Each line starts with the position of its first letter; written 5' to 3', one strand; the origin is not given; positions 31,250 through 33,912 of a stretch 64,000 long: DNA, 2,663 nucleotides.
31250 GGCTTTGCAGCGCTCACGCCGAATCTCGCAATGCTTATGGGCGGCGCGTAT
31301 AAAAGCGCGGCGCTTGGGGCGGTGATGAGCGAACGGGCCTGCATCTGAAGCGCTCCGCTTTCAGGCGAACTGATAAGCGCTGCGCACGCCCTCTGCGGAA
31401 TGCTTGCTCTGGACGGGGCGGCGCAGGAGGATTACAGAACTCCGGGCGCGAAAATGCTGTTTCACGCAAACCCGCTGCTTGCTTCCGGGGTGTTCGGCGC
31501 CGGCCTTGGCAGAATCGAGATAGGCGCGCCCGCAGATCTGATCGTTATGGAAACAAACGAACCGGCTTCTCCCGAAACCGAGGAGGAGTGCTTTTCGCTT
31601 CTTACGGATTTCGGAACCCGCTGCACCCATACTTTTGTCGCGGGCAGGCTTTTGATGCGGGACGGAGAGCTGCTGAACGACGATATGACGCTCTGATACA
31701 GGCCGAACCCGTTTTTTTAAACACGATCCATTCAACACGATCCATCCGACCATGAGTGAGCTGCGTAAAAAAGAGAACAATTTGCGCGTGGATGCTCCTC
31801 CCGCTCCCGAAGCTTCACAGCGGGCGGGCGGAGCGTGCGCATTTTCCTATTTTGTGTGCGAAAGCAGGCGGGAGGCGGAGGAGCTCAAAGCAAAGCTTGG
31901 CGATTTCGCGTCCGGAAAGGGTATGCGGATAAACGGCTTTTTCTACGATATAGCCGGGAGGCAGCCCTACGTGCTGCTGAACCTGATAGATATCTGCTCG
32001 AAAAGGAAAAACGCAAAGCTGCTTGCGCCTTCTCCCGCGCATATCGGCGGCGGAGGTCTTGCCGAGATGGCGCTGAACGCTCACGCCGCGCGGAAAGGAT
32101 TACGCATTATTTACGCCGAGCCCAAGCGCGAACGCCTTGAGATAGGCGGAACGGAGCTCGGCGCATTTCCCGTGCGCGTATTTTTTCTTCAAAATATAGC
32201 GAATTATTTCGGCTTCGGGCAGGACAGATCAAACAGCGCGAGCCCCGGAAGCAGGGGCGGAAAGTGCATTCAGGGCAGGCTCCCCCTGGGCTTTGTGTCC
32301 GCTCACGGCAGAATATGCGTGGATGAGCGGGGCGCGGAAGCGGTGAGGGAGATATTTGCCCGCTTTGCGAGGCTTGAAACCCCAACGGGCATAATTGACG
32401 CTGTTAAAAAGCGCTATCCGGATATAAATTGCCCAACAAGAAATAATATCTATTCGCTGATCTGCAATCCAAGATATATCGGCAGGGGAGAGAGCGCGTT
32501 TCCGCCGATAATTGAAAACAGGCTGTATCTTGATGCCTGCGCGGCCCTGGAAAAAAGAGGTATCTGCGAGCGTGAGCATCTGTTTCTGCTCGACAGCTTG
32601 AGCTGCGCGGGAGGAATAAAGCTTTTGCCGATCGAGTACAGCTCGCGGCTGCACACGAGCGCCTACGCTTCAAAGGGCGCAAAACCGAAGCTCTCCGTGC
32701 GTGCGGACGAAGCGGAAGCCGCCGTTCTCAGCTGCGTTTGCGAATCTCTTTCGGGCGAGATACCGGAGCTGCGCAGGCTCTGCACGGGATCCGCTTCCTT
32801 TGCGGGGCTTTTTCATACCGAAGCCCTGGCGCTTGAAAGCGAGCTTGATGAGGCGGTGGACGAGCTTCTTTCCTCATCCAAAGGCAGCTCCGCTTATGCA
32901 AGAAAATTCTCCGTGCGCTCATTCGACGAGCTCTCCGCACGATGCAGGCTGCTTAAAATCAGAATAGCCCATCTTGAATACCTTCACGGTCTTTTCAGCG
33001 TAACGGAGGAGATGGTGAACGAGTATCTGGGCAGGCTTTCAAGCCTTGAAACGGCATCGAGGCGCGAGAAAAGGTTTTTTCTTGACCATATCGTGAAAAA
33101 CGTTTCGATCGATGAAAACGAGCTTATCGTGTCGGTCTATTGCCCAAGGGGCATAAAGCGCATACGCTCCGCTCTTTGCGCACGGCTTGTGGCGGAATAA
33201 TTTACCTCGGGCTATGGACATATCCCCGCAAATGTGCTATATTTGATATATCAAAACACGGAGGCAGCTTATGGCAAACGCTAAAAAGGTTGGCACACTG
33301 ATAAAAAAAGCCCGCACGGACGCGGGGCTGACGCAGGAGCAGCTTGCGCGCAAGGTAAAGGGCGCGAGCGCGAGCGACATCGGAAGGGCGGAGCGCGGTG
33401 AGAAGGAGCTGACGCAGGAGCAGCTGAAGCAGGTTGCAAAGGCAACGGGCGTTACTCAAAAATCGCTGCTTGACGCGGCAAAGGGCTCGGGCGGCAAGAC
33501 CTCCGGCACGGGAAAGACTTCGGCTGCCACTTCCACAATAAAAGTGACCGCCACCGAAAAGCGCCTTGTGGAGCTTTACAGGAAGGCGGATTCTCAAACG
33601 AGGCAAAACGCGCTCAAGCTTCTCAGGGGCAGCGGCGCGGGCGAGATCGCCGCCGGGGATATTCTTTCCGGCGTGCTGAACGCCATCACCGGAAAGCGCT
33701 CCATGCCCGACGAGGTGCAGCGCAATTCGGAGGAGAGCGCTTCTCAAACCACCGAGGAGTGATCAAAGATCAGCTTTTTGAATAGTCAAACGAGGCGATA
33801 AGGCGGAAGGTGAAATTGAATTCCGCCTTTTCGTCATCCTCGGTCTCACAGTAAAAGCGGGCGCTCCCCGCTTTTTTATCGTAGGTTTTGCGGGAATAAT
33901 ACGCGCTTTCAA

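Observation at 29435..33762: Four co-directional genes beside sigK in which every enzyme or regulator fold has lost its chemistry: a domesticated or decaying element?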

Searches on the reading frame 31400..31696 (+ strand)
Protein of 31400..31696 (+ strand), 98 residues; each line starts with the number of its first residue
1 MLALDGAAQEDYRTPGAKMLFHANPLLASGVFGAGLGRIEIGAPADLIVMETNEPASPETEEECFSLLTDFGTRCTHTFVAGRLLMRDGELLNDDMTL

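Call 4: search_protein_families(library=pfam, proteins=[window:31400-31696:+], max_evalue=0.1)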
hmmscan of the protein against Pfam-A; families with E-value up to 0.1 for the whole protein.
window:31400-31696:+ (98 aa): 3 families
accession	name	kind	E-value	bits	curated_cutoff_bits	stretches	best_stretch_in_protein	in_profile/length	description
PF21036.3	EryCIII-like_N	-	0.026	14.7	27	1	12-82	3-69/216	Erythromycin biosynthesis protein CIII-like, N-terminal domain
PF01979.26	Amidohydro_1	-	0.027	14.2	25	1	33-83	299-343/345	Amidohydrolase family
PF07969.17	Amidohydro_3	-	0.086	12.7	29.7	1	37-84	431-470/472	Amidohydrolase family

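Call 6: search_protein_families(library=ncbifam, proteins=[window:31400-31696:+], max_evalue=0.01)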
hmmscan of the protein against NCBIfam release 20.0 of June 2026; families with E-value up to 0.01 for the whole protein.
window:31400-31696:+ (98 aa): 8 families
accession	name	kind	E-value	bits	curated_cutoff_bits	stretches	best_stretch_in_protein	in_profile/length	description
TIGR03314.1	Se_ssnA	subfamily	5e-07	28.9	455.5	1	18-95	344-422/441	putative selenium metabolism protein SsnA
NF005540.0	PRK07203.1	equivalog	5.8e-07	28.5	444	1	17-95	344-423/444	putative aminohydrolase SsnA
NF004801.0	PRK06151.1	subfamily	1.5e-05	24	416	1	35-96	386-448/491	chlorohydrolase family protein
NF006681.0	PRK09229.1-2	equivalog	0.00042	19.2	362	1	20-90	355-429/451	formimidoylglutamate deiminase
NF005557.0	PRK07228.1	equivalog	0.00055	18.8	522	1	34-93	358-420/445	5'-deoxyadenosine deaminase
TIGR02022.1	hutF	equivalog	0.00091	18.1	413.05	1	16-90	358-435/455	formimidoylglutamate deiminase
NF006055.0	PRK08203.1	equivalog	0.0015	17.2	532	1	35-95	375-435/455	8-oxoguanine deaminase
NF004701.0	PRK06038.1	equivalog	0.0055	15.5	609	1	31-92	346-408/432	N-ethylammeline chlorohydrolase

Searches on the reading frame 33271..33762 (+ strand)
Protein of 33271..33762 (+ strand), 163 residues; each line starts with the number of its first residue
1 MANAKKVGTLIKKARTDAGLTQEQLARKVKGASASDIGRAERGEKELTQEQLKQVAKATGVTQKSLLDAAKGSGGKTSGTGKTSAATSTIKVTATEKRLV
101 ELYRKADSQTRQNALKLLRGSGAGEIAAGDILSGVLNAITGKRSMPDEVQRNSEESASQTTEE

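Call 4: search_protein_families(library=pfam, proteins=[window:33271-33762:+], max_evalue=0.1)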
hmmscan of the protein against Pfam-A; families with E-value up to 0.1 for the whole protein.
window:33271-33762:+ (163 aa): 5 families
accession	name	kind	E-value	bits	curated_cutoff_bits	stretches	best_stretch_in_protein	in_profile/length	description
PF01381.28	HTH_3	-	1.5e-08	35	23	1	11-62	1-51/55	Helix-turn-helix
PF13560.12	HTH_31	-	5.5e-07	30.2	27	1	8-63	3-58/64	Helix-turn-helix domain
PF12844.13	HTH_19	-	0.0013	19.1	30.2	1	8-69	1-61/64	Helix-turn-helix domain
PF08667.16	BetR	-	0.0063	17.1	21.6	1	21-86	23-87/148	BetR domain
PF16816.10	DotD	-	0.067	13.8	27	0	70-114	62-106/121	DotD protein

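Call 6: search_protein_families(library=ncbifam, proteins=[window:33271-33762:+], max_evalue=0.01)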
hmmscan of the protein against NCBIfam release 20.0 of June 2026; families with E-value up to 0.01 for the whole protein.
window:33271-33762:+ (163 aa): 8 families
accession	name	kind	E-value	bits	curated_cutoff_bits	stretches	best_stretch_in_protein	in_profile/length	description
NF047948.1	male_kill_WMK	equivalog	7.9e-07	28.8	300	1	4-71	160-226/300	WO male-killing family protein Wmk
TIGR03070.1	couple_hipB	subfamily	1.2e-06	28.4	71.65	1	6-61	2-56/58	type II toxin-antitoxin system Y4mF family antitoxin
NF041951.1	phage_RstR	subfamily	1.3e-06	28.6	80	1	8-70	4-65/108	RstR family transcriptional repressor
NF007257.0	PRK09706.1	subfamily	1.2e-05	25.1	101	1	3-119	2-112/135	transcriptional repressor DicA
TIGR00270.2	TIGR00270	equivalog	0.00037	20.3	110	1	9-62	78-130/159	multiprotein bridging factor aMBF1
NF050110.1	TransRegBldD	equivalog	0.0022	17.7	250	1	4-76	6-79/162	transcriptional regulator BldD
TIGR03830.1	CxxCG_CxxCG_HTH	subfamily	0.0048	16.7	61.8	0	5-46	64-104/127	type II TA system antitoxin MqsA family protein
NF058600.1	TransRegSco1979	equivalog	0.0057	15.7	350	1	7-64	9-65/280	Sco1979 family transcriptional regulator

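Call 56: search_protein_families(library=phrogs, proteins=[window:33271-33762:+], max_evalue=0.01)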
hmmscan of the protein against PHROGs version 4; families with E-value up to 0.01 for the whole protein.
window:33271-33762:+ (163 aa): 14 families
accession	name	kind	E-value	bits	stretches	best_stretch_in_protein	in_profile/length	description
phrog_2439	-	transcription regulation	1.6e-08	34.8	1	4-70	5-70/367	transcriptional regulator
phrog_4583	-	transcription regulation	1.8e-08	35.3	1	4-72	8-75/81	transcriptional repressor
phrog_4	-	transcription regulation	2.5e-08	34.3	1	4-68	130-193/400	transcriptional repressor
phrog_3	-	transcription regulation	3.8e-08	34.5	1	3-78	85-157/430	transcriptional repressor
phrog_8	-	transcription regulation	7.9e-08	33.1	1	5-62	75-131/346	transcriptional regulator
phrog_1373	-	transcription regulation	7e-07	30.4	1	7-94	64-150/166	transcriptional regulator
phrog_2328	-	transcription regulation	8.4e-07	29.8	1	7-89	16-102/128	transcriptional repressor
phrog_2967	-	transcription regulation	2.6e-06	28.1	1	4-93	8-90/225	transcriptional regulator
phrog_5823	-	transcription regulation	3e-06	27.6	1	4-72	4-72/404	transcriptional regulator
phrog_6831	-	transcription regulation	0.00024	22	0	16-45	15-43/68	transcriptional regulator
phrog_7241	-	transcription regulation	0.0013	19.8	1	13-67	68-121/122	transcriptional regulator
phrog_9908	-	DNA, RNA and nucleotide metabolism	0.005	17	1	5-69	12-75/282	DNA binding protein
phrog_4836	-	transcription regulation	0.0051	17.4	1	4-88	73-147/194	CII-like regulator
phrog_7396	-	unknown function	0.0077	16.9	0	5-62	14-73/227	-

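Call 89: search_protein_families(library=padloc, proteins=[window:33271-33762:+], max_evalue=0.01)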
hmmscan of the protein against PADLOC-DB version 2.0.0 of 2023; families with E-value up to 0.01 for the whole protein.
window:33271-33762:+ (163 aa): 12 families
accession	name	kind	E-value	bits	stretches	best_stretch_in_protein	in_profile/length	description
PDLC02926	HTH_VI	-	2.7e-08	31.9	1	7-91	2-86/92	-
PDLC04142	capH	-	4.9e-07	28.8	1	5-71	5-70/103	capH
PDLC03665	Control_protein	-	7.1e-07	27.4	1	8-69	10-71/77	control protein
PDLC03953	RmrA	-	8.5e-07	26.5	1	7-112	6-109/373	-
PDLC03951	RmrA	-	3.8e-06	24.1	1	11-99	13-99/400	-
PDLC03668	Control_protein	-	0.00011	20.6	1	6-62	8-63/79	control protein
PDLC03949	RmrA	-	0.00015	18.7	1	11-64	7-59/363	-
PDLC03664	Control_protein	-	0.00069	18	1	3-62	10-68/74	control protein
PDLC04775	PDC-M69A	-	0.0009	17.7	1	5-71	6-71/113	-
PDLC03952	RmrA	-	0.0016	15.4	1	10-60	26-75/395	-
PDLC03667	Control_protein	-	0.0038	15.5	1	11-45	6-40/101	control protein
PDLC03671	Control_protein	-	0.0039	15.4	1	15-66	23-73/84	control protein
